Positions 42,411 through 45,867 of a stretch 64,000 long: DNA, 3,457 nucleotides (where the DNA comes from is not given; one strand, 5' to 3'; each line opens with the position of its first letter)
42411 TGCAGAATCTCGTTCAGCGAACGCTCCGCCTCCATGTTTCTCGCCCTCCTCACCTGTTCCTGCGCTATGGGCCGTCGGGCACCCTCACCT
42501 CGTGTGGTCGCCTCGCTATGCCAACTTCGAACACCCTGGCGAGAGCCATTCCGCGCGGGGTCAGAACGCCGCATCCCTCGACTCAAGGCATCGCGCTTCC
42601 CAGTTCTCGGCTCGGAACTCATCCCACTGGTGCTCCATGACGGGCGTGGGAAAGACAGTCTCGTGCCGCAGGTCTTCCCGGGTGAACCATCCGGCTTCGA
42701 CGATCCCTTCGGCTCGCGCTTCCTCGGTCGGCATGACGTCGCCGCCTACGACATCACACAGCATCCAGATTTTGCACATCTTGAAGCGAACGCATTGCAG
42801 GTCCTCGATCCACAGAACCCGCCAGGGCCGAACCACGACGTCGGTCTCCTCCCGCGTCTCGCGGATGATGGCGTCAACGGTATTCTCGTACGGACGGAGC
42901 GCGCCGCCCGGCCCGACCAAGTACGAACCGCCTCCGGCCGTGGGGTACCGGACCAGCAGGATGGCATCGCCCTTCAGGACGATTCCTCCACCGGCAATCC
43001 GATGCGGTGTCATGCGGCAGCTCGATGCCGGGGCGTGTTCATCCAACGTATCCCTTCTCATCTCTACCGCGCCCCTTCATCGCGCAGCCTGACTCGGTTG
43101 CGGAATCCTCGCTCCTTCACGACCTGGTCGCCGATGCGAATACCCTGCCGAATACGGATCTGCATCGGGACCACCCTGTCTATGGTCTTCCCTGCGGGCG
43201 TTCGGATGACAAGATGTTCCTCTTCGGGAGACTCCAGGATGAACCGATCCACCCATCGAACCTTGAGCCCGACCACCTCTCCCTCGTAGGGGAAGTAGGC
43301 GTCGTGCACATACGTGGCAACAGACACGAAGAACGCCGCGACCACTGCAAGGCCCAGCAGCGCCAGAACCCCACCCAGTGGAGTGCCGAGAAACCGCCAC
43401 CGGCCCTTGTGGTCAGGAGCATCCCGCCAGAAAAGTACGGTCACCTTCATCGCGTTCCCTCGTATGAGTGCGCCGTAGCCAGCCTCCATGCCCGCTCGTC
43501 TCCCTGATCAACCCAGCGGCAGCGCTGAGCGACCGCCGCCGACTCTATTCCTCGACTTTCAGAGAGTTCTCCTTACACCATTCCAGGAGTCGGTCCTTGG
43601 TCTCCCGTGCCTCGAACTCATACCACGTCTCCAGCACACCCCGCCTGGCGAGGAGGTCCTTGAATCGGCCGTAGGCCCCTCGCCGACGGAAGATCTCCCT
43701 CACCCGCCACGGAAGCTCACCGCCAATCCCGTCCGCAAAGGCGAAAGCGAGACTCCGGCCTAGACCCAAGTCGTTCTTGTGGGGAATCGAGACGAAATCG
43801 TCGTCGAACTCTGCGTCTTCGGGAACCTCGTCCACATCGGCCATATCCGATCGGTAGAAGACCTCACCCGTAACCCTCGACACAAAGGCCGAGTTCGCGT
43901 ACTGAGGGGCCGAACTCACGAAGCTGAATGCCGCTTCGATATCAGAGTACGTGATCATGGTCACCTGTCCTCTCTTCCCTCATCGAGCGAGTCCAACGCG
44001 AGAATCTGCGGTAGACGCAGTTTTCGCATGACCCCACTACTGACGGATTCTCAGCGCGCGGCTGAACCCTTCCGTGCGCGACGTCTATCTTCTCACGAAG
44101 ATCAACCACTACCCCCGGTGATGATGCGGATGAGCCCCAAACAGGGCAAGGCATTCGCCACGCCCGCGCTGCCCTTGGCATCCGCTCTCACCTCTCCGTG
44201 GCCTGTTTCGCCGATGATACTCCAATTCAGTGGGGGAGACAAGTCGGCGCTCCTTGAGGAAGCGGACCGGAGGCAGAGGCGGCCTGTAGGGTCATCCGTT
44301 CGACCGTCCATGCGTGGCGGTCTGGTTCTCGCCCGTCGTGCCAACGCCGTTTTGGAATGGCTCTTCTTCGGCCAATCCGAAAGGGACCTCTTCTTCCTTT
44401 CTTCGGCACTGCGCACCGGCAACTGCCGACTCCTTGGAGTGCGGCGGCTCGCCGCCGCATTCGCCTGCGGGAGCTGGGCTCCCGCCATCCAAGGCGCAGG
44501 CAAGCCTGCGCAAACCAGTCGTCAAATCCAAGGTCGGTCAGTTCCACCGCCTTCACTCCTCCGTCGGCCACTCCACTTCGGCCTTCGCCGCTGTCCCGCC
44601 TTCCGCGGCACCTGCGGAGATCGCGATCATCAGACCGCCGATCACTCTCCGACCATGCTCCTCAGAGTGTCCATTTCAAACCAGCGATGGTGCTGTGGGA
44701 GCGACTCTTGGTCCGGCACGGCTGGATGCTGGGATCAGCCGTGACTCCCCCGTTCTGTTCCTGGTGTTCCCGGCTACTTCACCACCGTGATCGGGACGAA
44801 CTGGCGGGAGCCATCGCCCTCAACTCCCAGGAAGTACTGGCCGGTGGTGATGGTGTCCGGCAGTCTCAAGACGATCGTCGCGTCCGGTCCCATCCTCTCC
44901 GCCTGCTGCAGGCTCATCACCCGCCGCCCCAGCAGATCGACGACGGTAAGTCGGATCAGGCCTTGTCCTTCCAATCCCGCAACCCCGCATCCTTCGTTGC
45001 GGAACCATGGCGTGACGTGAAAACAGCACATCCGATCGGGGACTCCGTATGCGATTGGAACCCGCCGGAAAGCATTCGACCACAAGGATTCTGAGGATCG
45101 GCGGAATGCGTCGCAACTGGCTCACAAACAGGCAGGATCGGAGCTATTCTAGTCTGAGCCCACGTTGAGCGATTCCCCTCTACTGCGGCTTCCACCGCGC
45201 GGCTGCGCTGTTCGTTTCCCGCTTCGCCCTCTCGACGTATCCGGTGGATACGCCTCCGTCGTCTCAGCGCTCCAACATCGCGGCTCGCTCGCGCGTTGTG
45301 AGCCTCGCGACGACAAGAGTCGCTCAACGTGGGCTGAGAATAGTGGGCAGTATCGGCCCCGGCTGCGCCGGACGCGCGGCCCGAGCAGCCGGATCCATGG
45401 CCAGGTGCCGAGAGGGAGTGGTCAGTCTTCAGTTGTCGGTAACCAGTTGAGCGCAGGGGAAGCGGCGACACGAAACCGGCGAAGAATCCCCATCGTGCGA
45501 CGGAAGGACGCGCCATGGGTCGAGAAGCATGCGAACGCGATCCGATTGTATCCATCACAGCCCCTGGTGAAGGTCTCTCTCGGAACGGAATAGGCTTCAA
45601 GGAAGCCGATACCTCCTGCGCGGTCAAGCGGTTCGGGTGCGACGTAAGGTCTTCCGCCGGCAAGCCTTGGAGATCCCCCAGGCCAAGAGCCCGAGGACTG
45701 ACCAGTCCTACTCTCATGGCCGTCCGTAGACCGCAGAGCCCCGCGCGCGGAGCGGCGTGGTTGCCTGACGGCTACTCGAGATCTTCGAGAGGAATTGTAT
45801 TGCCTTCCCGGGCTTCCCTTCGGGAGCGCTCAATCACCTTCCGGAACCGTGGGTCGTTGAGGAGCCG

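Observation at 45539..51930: Three-copy ~100-bp repeat family with a substitution pattern that looks synonymous in one frame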

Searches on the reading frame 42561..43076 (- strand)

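Call 16: search_protein_families(library=pfam, max_evalue=0.001, proteins=[window:42561-43076:-])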
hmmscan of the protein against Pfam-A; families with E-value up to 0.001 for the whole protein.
window:42561-43076:- (171 aa): 1 family
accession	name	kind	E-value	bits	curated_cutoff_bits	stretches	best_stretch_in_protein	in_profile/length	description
PF00293.34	NUDIX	-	1.5e-11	44.9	21.1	1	26-138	3-120/134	NUDIX domain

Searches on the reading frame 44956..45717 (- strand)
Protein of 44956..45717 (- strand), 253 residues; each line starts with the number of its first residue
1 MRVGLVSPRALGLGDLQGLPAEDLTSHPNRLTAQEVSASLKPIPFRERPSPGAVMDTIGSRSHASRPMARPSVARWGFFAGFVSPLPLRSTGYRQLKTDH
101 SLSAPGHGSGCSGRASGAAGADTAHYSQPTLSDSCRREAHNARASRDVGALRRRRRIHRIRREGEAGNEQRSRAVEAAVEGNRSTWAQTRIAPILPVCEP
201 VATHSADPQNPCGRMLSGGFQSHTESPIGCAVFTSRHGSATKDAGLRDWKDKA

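Call 79: list_cluster_members(proteins=[P0008, P0009, window:44956-45717:-, L007:85-630:+, L007:2241-2669:-])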
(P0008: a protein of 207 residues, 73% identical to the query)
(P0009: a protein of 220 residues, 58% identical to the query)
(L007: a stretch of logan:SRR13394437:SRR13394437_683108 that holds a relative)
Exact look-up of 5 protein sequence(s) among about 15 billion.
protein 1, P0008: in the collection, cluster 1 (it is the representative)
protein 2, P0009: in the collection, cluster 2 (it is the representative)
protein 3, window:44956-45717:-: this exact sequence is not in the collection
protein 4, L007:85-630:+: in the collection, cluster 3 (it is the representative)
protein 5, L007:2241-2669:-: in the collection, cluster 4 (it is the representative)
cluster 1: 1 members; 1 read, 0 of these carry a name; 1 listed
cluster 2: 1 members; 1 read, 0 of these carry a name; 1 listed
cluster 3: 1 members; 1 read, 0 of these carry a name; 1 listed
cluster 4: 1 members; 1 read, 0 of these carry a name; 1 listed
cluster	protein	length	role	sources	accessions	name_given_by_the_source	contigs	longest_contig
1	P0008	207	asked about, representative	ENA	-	-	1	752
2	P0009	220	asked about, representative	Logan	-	-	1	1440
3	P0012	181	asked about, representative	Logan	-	-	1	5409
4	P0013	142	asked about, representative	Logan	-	-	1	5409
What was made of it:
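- They also missed the Logan ORFs over B and C that are in the collection (call 79), so this negative is weak.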
